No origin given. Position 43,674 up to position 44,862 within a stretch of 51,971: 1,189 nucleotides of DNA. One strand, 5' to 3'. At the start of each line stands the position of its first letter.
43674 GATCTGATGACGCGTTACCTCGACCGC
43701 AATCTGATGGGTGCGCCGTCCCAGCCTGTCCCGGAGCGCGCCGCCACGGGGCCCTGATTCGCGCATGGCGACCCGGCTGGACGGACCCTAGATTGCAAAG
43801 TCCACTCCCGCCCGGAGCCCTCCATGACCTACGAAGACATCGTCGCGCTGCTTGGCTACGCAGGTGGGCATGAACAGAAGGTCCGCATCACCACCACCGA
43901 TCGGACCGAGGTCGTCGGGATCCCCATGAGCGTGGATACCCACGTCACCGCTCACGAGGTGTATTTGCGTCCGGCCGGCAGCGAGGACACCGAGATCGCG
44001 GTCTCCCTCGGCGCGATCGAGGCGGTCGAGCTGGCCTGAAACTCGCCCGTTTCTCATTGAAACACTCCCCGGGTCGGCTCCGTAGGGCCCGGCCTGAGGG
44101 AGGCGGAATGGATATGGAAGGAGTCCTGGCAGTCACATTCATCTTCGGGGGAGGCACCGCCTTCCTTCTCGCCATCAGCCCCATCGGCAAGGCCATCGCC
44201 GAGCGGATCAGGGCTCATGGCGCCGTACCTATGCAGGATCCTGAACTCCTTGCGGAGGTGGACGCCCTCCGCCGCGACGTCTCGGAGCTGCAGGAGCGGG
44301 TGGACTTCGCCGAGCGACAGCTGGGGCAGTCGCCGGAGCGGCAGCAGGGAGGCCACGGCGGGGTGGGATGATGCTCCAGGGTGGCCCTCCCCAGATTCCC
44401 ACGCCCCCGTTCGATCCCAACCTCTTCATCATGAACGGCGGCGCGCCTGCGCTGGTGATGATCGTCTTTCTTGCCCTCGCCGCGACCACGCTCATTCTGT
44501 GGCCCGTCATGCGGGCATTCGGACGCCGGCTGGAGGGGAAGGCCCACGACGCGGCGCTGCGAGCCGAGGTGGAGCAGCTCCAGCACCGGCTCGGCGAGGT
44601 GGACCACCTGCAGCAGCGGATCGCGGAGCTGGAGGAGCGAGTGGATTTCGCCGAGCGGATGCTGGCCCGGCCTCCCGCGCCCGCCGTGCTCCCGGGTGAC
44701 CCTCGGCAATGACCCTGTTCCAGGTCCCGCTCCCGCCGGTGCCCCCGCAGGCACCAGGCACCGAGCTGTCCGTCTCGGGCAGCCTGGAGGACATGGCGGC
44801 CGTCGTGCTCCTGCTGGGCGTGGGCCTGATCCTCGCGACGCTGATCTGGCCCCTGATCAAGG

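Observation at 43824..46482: Unusual PspA module: small soluble protein + four tandem single-TM coiled-coil paralogs + YbjN-like protein + PspA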

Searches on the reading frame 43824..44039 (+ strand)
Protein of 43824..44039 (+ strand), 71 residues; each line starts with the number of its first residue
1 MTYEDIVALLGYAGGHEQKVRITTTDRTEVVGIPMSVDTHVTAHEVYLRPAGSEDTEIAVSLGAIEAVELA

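Call 3: search_protein_families(library=pfam, proteins=[window:43824-44039:+], max_evalue=1)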
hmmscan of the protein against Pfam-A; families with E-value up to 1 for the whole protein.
window:43824-44039:+ (71 aa): 0 families

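Call 4: search_protein_families(library=ncbifam, proteins=[window:43824-44039:+], max_evalue=1)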
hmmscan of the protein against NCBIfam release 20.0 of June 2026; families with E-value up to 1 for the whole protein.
window:43824-44039:+ (71 aa): 0 families

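Call 35: find_homologous_proteins(query=window:43824-44036:+, max_evalue=0.001)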
Query window:43824-44036:+ (71 aa): 815 proteins with E <= 0.001 among 816 candidates; the best 120 are listed.
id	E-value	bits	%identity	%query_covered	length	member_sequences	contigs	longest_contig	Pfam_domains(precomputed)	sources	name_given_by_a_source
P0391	3.5e-35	136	93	99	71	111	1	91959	-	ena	-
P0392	6.5e-35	135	94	99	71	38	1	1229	-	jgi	jgi:hypothetical protein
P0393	1.6e-34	134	94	99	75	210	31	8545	-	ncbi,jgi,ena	jgi:hypothetical protein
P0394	2.3e-34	134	93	99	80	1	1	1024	-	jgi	-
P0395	3.1e-34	133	93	99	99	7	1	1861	-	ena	-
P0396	3.4e-34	133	93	99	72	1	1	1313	-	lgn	-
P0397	4.3e-34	133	93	99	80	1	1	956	-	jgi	jgi:hypothetical protein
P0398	4.3e-34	133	93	99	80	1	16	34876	-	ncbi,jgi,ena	jgi:hypothetical protein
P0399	4.3e-34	133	93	99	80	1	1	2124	-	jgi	jgi:hypothetical protein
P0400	5.6e-34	132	91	99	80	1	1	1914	-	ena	-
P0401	5.6e-34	132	91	99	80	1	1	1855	-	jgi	jgi:hypothetical protein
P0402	6.4e-34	132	94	99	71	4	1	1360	-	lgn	-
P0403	9.1e-34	132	94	99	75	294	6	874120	-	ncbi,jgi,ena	jgi:hypothetical protein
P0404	9.2e-34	132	91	99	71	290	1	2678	-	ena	-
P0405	1.2e-33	131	93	99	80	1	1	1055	-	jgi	jgi:hypothetical protein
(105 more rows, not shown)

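Call 42: predict_structure(alignment_id=A4)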
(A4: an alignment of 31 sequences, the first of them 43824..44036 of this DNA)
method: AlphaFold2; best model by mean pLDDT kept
length: 71 residues; sequences in the alignment: 31
mean_pLDDT: 89.4   pTM: 0.75
mean pLDDT of the five models: 89.4, 86.0, 84.2, 80.0, 62.3
residues with pLDDT >= 90: 49; 70-90: 19; 50-70: 3; < 50: 0
segments of 3 or more residues with pLDDT < 50: none
pLDDT, mean of each block of 10 residues (from residue 1): 91 93 91 88 83 86 93 91
secondary structure, 60 per line:
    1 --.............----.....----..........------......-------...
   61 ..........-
elements in order: H3-15 E20-24 E29-38 E45-50 E58-61 E65-70

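Call 45: fold_search(model_id=the predicted structure, library=pdb)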
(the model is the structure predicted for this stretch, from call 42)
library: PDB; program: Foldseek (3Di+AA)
matches with E <= 10: 1056; with E <= 0.001: 0
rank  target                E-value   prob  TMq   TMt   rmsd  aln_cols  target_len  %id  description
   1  1kq1_H                1.6e-03  1.00  0.73  0.78   3.7        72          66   15  1.55 A Crystal structure of the pleiotropic translational regulator, Hfq (released 2002-07-10)
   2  1kq2_H                1.8e-03  1.00  0.71  0.80   3.1        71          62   14  Crystal Structure of an Hfq-RNA Complex (released 2002-07-05)
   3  4nl3_A                2.7e-03  1.00  0.73  0.72   1.7        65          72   17  Crystal Structure of Listeria monocytogenes Hfq in complex with U6 RNA (released 2014-09-10)
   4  6gwk_F                3.1e-03  1.00  0.74  0.77   3.1        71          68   18  The crystal structure of Hfq from Caulobacter crescentus (released 2019-05-22)
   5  5szd_G                3.5e-03  1.00  0.71  0.72   3.0        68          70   19  Crystal structure of Aquifex aeolicus Hfq at 1.5A (released 2017-04-19)
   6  1kq2_A                3.7e-03  1.00  0.72  0.84   1.7        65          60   14  Crystal Structure of an Hfq-RNA Complex (released 2002-07-05)
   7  6gwk_R                3.7e-03  1.00  0.74  0.74   3.1        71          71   18  The crystal structure of Hfq from Caulobacter crescentus (released 2019-05-22)
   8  3rer_C                3.9e-03  1.00  0.72  0.79   1.5        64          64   17  Crystal structure of E. coli Hfq in complex with AU6A RNA and ADP (released 2011-10-19)
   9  6gwk_A                3.9e-03  1.00  0.74  0.83   1.8        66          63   18  The crystal structure of Hfq from Caulobacter crescentus (released 2019-05-22)
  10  5szd_A                3.9e-03  1.00  0.73  0.72   2.9        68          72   19  Crystal structure of Aquifex aeolicus Hfq at 1.5A (released 2017-04-19)
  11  6gwk_M                4.2e-03  1.00  0.74  0.79   1.8        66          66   18  The crystal structure of Hfq from Caulobacter crescentus (released 2019-05-22)
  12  6gwk_K                4.4e-03  1.00  0.70  0.82   1.8        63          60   17  The crystal structure of Hfq from Caulobacter crescentus (released 2019-05-22)
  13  7zs1                  4.7e-03  1.00  0.64  0.17  11.1        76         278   20  Diheme cytochrome c Kustd1711 from Kuenenia stuttgartiensis, M292C mutant (released 2023-05-17)
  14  4noy_B                5.0e-03  1.00  0.73  0.73   1.7        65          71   17  Crystal structure of Listeria monocytogenes Hfq F43W (released 2014-09-10)
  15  3m4g_D                5.0e-03  1.00  0.67  0.72   1.5        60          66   18  H57A HFQ from Pseudomonas Aeruginosa (released 2010-07-28)
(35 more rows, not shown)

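Call 46: search_solved_structures(query=A3, max_evalue=10)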
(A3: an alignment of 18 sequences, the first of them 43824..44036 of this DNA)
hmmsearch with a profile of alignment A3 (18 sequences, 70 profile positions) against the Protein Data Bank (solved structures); distinct sequences matched with E-value up to 10: 5.
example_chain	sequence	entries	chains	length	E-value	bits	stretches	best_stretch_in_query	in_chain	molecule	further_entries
9if7_68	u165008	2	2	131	0.18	15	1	17-46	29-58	Sm domain-containing protein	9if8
2cyy_A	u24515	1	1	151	0.3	14.3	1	2-30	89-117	Putative HTH-type transcriptional regulator PH1519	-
1ri7_A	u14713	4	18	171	0.37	14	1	2-29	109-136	Putative transcriptional regulator | Putative HTH-type transcriptional regulator PH1519 | Uncharacterized HTH-type transcriptional regulator PH1519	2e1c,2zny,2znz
9wvi_A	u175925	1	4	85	0.51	13.6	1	16-43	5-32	Tonsoku-like protein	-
9wvh_A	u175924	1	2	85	0.55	13.5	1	16-43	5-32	Tonsoku-like protein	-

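Call 67: search_protein_families(library=padloc, proteins=[window:43824-44039:+], max_evalue=0.01)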
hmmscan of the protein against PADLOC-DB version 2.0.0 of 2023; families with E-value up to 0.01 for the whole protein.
window:43824-44039:+ (71 aa): 0 families

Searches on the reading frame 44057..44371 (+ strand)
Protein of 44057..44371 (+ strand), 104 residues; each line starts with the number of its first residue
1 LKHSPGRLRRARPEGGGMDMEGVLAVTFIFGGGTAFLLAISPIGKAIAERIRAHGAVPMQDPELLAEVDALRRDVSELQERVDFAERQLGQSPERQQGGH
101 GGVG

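Call 3: search_protein_families(library=pfam, proteins=[window:44057-44371:+], max_evalue=1)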
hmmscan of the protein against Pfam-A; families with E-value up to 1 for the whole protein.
window:44057-44371:+ (104 aa): 2 families
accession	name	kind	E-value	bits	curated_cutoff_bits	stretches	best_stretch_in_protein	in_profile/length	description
PF14520.12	HHH_5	-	0.11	13.4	27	1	37-81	4-40/57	Helix-hairpin-helix domain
PF16331.10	TolA_bind_tri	-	0.11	13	30.1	1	63-97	22-56/76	TolA binding protein trimerisation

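Call 4: search_protein_families(library=ncbifam, proteins=[window:44057-44371:+], max_evalue=1)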
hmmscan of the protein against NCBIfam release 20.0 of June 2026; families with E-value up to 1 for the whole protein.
window:44057-44371:+ (104 aa): 0 families

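Call 8: find_homologous_proteins(query=A1, max_evalue=0.001)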
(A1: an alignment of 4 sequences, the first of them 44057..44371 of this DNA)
Query A1 (4 sequences) (104 aa, profile of the alignment): 4934 proteins with E <= 0.001 among 8000 candidates; the best 120 are listed.
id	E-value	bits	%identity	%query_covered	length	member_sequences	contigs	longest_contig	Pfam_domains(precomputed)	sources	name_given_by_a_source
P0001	5.7e-39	150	56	49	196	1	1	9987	-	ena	-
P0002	7.5e-37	143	41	54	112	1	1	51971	-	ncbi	-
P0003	6.7e-36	140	43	54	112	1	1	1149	-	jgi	jgi:aminoglycoside N3'-acetyltransferase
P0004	1.1e-35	139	39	65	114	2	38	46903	-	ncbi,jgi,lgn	ncbi:MAG TPA: hypothetical protein VH700_13420 [Gemmatimonadales bacterium]|jgi:hypothetical protein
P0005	1.1e-35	139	39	65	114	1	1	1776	-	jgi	jgi:hypothetical protein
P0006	2.0e-34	135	35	65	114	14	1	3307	-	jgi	jgi:hypothetical protein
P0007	3.1e-34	135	36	63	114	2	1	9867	-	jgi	jgi:hypothetical protein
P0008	4.9e-34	134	36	65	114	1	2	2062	-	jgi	jgi:hypothetical protein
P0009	8.7e-34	133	35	60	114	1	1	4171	-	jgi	jgi:hypothetical protein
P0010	9.4e-34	133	40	56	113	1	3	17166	-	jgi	jgi:hypothetical protein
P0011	9.9e-34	133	36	65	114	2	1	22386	-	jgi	jgi:hypothetical protein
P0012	1.0e-33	133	90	98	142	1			-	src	-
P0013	1.2e-33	133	35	65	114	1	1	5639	-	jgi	jgi:hypothetical protein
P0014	1.9e-33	132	41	54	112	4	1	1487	-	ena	-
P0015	2.6e-33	132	36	63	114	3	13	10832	-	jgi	jgi:hypothetical protein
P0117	5.0e-30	121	100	84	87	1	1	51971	-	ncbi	-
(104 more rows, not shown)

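Call 11: find_related_loci(query=A1, collection=genome_contigs, flank=6000)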
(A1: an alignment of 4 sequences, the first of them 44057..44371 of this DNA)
Query A1 (104 aa) in genome_contigs; peptide patterns used: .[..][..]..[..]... (x = any residue, [..] = any of these).
599 stretches matched a pattern (row limit reached: there are more); 410 encode a relative of the query (tblastn E <= 1e-3); the best 80 are kept; 80 distinct loci.
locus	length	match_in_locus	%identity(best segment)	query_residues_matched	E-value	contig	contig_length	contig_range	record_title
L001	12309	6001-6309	83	1-103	2e-52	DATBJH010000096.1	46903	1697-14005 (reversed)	MAG TPA_asm: Gemmatimonadales bacterium isolate SMAG_U3915 k141_3063816, whole genome shotgun sequence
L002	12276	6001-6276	88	13-103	7e-47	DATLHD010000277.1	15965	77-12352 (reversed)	MAG TPA_asm: Gemmatimonadales bacterium isolate SMAG_U13631 k141_2533531, whole genome shotgun sequence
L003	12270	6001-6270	86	14-103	2e-46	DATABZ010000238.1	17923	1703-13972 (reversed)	MAG TPA_asm: Gemmatimonadales bacterium isolate SMAG_U6711 k141_998795, whole genome shotgun sequence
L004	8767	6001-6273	82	13-103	2e-45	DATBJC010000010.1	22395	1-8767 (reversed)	MAG TPA_asm: Gemmatimonadales bacterium isolate SMAG_U3910 k141_372295, whole genome shotgun sequence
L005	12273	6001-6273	80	12-102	1e-44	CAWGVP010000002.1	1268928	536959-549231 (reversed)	MAG: uncultured Gemmatimonadales bacterium isolate MFD09206.bin.1.208 genome assembly, contig: contig_2445, whole genome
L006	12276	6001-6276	82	12-103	2e-44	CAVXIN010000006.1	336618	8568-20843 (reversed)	MAG: uncultured Gemmatimonadales bacterium isolate MFD03066.bin.2.169 genome assembly, contig: contig_33195, whole genom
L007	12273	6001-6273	81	13-103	7e-44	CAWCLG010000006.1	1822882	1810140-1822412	MAG: uncultured Gemmatimonadales bacterium isolate MFD03602.bin.2.71 genome assembly, contig: contig_4753, whole genome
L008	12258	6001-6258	81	17-102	2e-41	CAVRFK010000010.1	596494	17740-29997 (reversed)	MAG: uncultured Gemmatimonadales bacterium isolate MFD04935.bin.2.102 genome assembly, contig: contig_15728, whole genom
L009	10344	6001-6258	79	18-103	2e-40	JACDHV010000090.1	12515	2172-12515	MAG: Gemmatimonadales bacterium isolate MGR_bin447 SD2911_NODE_930_length_12515_cov_1.563368, whole genome shotgun seque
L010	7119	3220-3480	79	18-104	1e-40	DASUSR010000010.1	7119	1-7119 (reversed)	MAG TPA_asm: Gemmatimonadales bacterium isolate SMAG_U1741 k141_779258, whole genome shotgun sequence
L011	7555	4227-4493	72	14-102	2e-38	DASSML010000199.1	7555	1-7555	MAG TPA_asm: Gemmatimonadales bacterium isolate SMAG_U1197 k141_569227, whole genome shotgun sequence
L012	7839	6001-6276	72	12-103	4e-38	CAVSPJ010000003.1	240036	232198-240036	MAG: uncultured Gemmatimonadales bacterium isolate MFD01275.bin.2.206 genome assembly, contig: contig_24582, whole genom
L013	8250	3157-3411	74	18-102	5e-38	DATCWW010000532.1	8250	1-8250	MAG TPA_asm: Gemmatimonadales bacterium isolate SMAG_U7421 k141_737425, whole genome shotgun sequence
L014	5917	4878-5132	74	17-102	2e-37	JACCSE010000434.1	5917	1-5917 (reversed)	MAG: Gemmatimonadales bacterium isolate MGR_bin40 SD2897-2912_k127_5410837, whole genome shotgun sequence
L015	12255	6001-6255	74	10-94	9e-37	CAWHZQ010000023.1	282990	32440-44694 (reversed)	MAG: uncultured Gemmatimonadales bacterium isolate MFD08821.bin.2.30 genome assembly, contig: contig_9394, whole genome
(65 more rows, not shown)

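Call 67: search_protein_families(library=padloc, proteins=[window:44108-44371:+], max_evalue=0.01)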
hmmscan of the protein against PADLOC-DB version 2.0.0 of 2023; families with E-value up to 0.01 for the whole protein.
window:44108-44371:+ (87 aa): 0 families

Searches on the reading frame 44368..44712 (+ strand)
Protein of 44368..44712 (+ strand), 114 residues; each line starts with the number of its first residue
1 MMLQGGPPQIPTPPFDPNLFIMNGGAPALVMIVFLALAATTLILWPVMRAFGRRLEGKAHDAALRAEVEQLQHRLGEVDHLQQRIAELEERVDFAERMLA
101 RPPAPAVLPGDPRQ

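Call 3: search_protein_families(library=pfam, proteins=[window:44368-44712:+], max_evalue=1)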
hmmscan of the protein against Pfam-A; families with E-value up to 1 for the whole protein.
window:44368-44712:+ (114 aa): 8 families
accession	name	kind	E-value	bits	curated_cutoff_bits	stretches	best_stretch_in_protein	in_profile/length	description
PF14077.11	WD40_alt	-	0.053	13.8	25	1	75-92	10-27/48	Alternative WD40 repeat motif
PF01166.23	TSC22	-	0.063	13.9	30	1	77-93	15-31/57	TSC-22/dip/bun family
PF20042.4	DUF6444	-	0.084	13.9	27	1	62-103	12-52/85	Family of unknown function (DUF6444)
PF16326.10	ABC_tran_CTD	-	0.15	12.8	32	1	77-102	9-34/69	ABC transporter C-terminal domain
PF23991.1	DUF7310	-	0.25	12.3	40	1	59-93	23-54/83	Coiled-coil region of unknown function (DUF7310)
PF10157.14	BORCS6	-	0.31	11.7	35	1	63-93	68-98/101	BLOC-1-related complex sub-unit 6 C-terminal helix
PF08954.16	Trimer_CC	-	0.43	10.7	27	0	78-92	35-49/52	Trimerisation motif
PF06667.17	PspB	-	0.98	10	25.6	0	43-93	18-65/73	Phage shock protein B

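Call 4: search_protein_families(library=ncbifam, proteins=[window:44368-44712:+], max_evalue=1)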
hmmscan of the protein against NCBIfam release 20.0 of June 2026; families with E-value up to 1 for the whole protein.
window:44368-44712:+ (114 aa): 6 families
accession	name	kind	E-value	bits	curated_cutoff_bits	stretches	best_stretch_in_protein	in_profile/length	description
TIGR03142.1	cytochro_ccmI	equivalog_domain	0.0025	18.1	29.3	1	30-101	4-76/118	c-type cytochrome biogenesis protein CcmI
NF040576.1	T2SS_GspM_XpsM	equivalog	0.0047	16.6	60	1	28-102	4-75/180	type II secretion system protein GspM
TIGR02976.1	phageshock_pspB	equivalog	0.0051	17.1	51.7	1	31-93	2-66/75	envelope stress response membrane protein PspB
NF002556.0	PRK02119.1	equivalog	0.036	14.2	119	1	79-99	5-25/73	hypothetical protein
NF006993.0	PRK09458.1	equivalog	0.11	12.9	90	1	56-93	29-66/75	envelope stress response membrane protein PspB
NF009438.0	PRK12797.1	subfamily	0.11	12.2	179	1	27-91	51-116/217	EscR/YscR/HrcR family type III secretion system export apparatus protein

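Call 17: search_protein_families(library=ncbifam, alignment_id=A2, max_evalue=0.01)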
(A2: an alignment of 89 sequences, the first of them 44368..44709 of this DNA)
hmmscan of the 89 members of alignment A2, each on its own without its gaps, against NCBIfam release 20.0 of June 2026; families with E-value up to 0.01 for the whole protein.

A. member 1, window:44368-44709:+ (114 aa): 3 families
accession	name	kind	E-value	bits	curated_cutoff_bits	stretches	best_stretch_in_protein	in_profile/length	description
TIGR03142.1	cytochro_ccmI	equivalog_domain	0.0025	18.1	29.3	1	30-101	4-76/118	c-type cytochrome biogenesis protein CcmI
NF040576.1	T2SS_GspM_XpsM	equivalog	0.0047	16.6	60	1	28-102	4-75/180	type II secretion system protein GspM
TIGR02976.1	phageshock_pspB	equivalog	0.0051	17.1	51.7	0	31-93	2-66/75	envelope stress response membrane protein PspB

B. families by the number of members that match (of 89 scanned): 10 families
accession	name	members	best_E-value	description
TIGR02976.1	phageshock_pspB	16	0.00019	envelope stress response membrane protein PspB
NF040576.1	T2SS_GspM_XpsM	11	0.00019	type II secretion system protein GspM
TIGR03142.1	cytochro_ccmI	5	0.0019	c-type cytochrome biogenesis protein CcmI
NF047839.1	PspM_Rv2743c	1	0.00046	phage shock envelope stress response protein PspM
TIGR01149.1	mtrG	1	0.0025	tetrahydromethanopterin S-methyltransferase subunit MtrG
TIGR02978.1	phageshock_pspC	1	0.0027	envelope stress response membrane protein PspC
TIGR03226.1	PhnU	1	0.0039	2-aminoethylphosphonate ABC transporter permease subunit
NF002024.0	PRK00846.1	1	0.0078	hypothetical protein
TIGR02680.1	TIGR02680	1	0.0089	TIGR02680 family protein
NF012197.0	lonely_Cys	1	0.0098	lonely Cys domain-containing protein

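Call 18: search_protein_families(library=pfam, alignment_id=A2, max_evalue=0.01)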
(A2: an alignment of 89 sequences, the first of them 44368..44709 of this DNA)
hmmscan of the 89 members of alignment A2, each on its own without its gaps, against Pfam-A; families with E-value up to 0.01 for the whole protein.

A. member 1, window:44368-44709:+ (114 aa): 0 families

B. families by the number of members that match (of 89 scanned): 15 families
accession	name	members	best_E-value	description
PF24362.2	DUF7518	2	0.00045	Family of unknown function (DUF7518)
PF04508.17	Pox_A_type_inc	2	0.001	Viral A-type inclusion protein repeat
PF20315.3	DUF6611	2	0.0014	Family of unknown function (DUF6611)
PF20537.3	DUF6752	2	0.002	Domain of unknown function (DUF6752)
PF19111.5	DUF5798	1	0.00093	Family of unknown function (DUF5798)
PF06109.18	HlyE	1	0.0011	Haemolysin E (HlyE)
PF09278.17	MerR-DNA-bind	1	0.0013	MerR, DNA binding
PF14362.11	DUF4407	1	0.0024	Domain of unknown function (DUF4407)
PF24113.1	DUF7387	1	0.0027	Family of unknown function (DUF7387)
PF07352.17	Phage_Mu_Gam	1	0.0033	Bacteriophage Mu Gam like protein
PF19220.6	Rod_CreS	1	0.0044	Crescentin, rod domain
PF14584.11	DUF4446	1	0.005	Protein of unknown function (DUF4446)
PF22284.1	DUF6961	1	0.0083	Family of unknown function (DUF6961)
PF24583.1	DUF7610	1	0.0089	Domain of unknown function (DUF7610)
PF14077.11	WD40_alt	1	0.01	Alternative WD40 repeat motif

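Call 65: predict_structure(alignment_id=A5)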
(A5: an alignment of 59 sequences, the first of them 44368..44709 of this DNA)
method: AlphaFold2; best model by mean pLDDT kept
length: 114 residues; sequences in the alignment: 59
mean_pLDDT: 80.7   pTM: 0.36
mean pLDDT of the five models: 80.7, 79.9, 79.4, 79.3, 78.8
residues with pLDDT >= 90: 46; 70-90: 42; 50-70: 18; < 50: 8
segments of 3 or more residues with pLDDT < 50: 111-114
pLDDT, mean of each block of 10 residues (from residue 1): 61 80 86 96 91 73 82 94 95 89 57 43
secondary structure, 60 per line:
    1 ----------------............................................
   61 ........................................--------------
elements in order: H17-100

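Call 67: search_protein_families(library=padloc, proteins=[window:44368-44712:+], max_evalue=0.01)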
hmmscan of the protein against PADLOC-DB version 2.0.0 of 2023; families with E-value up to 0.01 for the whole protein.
window:44368-44712:+ (114 aa): 0 families
